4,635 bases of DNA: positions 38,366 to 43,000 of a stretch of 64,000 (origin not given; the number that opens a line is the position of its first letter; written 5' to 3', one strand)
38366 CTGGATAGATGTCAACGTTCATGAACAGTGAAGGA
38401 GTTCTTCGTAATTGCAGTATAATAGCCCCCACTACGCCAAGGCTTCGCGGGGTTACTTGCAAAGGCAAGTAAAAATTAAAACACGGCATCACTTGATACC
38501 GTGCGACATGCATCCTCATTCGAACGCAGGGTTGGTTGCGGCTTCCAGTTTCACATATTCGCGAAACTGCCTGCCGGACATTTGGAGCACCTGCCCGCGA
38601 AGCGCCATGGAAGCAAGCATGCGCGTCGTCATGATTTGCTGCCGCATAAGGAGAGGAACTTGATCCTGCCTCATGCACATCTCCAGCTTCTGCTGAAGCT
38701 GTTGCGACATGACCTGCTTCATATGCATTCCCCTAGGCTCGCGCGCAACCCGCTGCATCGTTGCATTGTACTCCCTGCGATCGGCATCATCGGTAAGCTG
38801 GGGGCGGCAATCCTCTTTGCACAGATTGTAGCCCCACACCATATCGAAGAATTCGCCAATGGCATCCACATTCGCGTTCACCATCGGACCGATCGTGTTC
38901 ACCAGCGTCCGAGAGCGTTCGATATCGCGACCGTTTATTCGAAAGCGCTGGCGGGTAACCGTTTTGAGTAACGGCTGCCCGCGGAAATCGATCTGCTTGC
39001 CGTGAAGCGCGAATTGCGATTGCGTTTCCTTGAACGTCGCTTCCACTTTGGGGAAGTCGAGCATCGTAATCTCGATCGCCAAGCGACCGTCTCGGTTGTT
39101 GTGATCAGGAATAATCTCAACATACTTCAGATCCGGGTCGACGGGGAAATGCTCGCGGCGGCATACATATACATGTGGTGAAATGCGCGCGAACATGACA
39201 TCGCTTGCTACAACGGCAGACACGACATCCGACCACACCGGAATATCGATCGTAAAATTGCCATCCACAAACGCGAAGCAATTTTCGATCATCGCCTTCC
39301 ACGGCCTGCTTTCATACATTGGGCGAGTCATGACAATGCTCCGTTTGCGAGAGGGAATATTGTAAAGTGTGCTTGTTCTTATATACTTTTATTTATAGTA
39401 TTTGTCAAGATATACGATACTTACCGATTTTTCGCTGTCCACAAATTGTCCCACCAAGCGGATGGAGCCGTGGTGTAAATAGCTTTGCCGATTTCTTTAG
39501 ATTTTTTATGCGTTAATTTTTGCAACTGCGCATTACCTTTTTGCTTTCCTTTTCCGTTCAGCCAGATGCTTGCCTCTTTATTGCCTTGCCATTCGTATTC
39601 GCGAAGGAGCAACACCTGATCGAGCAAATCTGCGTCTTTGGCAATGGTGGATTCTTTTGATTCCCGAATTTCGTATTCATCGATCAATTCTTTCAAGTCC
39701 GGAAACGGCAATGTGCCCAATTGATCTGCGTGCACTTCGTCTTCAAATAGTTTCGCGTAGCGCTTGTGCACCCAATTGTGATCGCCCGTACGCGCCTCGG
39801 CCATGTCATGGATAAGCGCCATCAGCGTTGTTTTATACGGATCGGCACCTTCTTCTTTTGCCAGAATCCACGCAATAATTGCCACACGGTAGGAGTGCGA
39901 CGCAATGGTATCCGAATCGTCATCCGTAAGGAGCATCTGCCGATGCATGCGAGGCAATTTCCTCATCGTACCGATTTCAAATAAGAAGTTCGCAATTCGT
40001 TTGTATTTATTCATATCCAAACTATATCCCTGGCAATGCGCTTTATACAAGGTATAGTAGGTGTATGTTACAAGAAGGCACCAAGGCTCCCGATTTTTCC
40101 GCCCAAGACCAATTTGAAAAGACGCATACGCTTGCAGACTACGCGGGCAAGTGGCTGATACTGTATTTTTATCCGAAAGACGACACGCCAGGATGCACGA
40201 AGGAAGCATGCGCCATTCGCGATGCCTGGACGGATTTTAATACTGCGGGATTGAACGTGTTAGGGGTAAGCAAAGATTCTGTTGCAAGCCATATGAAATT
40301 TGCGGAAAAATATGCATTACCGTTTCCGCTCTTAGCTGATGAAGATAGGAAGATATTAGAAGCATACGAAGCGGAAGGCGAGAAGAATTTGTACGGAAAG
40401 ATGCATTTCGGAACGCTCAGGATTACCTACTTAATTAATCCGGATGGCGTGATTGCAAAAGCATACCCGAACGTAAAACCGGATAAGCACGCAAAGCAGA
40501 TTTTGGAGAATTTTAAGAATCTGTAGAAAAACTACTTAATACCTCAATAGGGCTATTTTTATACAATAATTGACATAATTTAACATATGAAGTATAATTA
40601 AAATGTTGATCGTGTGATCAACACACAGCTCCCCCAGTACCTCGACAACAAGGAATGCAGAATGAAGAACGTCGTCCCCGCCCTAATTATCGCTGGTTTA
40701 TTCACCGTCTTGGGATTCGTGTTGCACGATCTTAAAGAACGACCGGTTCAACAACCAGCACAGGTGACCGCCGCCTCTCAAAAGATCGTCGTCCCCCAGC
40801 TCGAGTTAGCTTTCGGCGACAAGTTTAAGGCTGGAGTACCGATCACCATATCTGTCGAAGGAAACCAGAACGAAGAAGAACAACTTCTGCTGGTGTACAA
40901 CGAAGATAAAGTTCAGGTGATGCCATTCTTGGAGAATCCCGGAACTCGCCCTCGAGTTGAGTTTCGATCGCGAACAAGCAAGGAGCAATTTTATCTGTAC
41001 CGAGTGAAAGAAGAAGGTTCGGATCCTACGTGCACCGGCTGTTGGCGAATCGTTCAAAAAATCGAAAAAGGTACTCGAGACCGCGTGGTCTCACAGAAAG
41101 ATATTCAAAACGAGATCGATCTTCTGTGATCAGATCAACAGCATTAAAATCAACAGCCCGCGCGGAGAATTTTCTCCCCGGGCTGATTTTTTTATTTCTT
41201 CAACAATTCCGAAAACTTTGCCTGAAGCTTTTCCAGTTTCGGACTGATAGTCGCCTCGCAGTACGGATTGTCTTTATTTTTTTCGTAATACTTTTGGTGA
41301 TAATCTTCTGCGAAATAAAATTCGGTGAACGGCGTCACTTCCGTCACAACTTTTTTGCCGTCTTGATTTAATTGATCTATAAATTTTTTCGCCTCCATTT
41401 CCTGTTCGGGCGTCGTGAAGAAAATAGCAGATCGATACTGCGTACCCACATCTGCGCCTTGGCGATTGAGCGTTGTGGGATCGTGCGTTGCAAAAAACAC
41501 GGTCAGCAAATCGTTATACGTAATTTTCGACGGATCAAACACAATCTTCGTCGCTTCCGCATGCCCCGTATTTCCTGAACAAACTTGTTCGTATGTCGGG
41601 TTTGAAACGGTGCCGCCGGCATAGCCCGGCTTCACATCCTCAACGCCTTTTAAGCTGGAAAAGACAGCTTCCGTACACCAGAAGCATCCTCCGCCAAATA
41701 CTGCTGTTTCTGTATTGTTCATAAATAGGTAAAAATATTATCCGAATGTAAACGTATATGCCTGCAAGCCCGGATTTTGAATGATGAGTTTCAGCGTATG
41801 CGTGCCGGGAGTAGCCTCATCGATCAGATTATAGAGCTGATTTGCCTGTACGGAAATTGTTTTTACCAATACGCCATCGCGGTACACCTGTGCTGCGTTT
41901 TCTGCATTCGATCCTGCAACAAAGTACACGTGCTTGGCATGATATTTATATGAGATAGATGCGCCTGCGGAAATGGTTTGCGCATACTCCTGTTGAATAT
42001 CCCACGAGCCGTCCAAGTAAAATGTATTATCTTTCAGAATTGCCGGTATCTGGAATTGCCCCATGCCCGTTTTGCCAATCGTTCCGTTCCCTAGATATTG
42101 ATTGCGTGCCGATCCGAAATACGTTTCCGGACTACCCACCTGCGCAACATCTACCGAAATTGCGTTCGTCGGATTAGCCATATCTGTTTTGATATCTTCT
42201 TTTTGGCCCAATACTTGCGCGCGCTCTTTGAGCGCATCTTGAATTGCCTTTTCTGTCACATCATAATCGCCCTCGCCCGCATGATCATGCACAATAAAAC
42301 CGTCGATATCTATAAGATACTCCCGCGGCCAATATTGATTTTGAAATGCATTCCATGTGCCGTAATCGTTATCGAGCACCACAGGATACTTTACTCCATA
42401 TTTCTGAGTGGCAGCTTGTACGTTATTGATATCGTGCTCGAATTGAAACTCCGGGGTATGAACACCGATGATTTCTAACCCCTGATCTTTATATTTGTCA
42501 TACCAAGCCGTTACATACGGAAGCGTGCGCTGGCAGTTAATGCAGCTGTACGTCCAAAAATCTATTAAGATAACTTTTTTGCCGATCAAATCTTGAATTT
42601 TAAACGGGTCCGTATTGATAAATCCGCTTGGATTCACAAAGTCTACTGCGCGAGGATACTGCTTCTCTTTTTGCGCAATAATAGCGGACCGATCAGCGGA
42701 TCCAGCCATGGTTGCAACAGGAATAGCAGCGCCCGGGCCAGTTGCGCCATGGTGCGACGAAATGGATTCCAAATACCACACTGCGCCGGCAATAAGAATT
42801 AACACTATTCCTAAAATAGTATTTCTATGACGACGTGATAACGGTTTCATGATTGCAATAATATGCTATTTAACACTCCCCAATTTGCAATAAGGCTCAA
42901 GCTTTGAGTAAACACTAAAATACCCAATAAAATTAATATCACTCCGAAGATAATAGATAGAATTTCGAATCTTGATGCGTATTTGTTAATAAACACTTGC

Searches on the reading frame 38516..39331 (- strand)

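Call 16: search_protein_families(library=pfam, proteins=[window:38516-39331:-], max_evalue=0.001)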
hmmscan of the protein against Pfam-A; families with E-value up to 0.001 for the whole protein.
window:38516-39331:- (271 aa): 1 family
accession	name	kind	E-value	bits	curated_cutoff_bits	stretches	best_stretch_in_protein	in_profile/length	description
PF00309.25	Sigma54_AID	-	6.3e-06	26.4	23.8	0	231-271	9-45/46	Sigma-54 factor, Activator interacting domain (AID)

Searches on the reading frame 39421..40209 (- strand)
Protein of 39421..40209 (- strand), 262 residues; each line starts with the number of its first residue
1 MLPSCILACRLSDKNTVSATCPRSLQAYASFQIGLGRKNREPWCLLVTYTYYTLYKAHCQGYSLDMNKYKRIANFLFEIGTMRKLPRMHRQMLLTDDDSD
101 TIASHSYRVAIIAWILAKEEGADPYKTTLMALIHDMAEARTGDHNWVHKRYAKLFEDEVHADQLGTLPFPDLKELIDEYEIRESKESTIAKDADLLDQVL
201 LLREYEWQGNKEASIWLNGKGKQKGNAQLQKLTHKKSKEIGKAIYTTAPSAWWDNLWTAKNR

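Call 16: search_protein_families(library=pfam, proteins=[window:39421-40209:-], max_evalue=0.001)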
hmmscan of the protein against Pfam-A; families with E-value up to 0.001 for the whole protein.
window:39421-40209:- (262 aa): 3 families
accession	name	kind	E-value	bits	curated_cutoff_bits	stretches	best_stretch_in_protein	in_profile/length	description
PF13023.12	HD_3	-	2.8e-22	79.8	22.5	1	84-220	3-149/165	HD domain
PF12917.13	YfbR-like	-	1.7e-09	38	25.9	1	81-212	5-151/182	5'-deoxynucleotidase YfbR-like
PF01966.28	HD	-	1.9e-07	31.8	22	1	103-194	2-111/116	HD domain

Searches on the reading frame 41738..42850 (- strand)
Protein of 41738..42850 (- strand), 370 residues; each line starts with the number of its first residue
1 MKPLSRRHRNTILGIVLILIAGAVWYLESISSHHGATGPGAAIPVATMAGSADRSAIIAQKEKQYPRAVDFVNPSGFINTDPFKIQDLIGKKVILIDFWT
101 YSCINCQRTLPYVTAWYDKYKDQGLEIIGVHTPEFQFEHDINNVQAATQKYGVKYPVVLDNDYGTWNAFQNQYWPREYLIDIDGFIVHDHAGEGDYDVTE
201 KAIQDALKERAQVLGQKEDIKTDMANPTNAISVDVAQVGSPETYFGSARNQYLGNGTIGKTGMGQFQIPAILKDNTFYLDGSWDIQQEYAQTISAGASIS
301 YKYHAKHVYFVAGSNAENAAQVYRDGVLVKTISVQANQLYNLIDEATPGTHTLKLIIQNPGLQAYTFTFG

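Call 16: search_protein_families(library=pfam, proteins=[window:41738-42850:-], max_evalue=0.001)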
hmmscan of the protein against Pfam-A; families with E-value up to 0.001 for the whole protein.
window:41738-42850:- (370 aa): 5 families
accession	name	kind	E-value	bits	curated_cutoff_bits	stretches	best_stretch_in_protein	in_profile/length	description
PF17991.7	Thioredoxin_10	-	8.6e-31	107.8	27.1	1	240-370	1-142/142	Thioredoxin like C-terminal domain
PF00578.27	AhpC-TSA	-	8.6e-12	45.5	26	1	80-188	15-123/124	AhpC/TSA family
PF08534.16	Redoxin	-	1.3e-10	41.7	26.6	1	82-202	20-143/148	Redoxin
PF13905.12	Thioredoxin_8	-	3.6e-10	40.5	27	1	92-185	2-93/94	Thioredoxin-like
PF17996.7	CE2_N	-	9.5e-05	22.9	27.9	1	292-356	15-81/108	Carbohydrate esterase 2 N-terminal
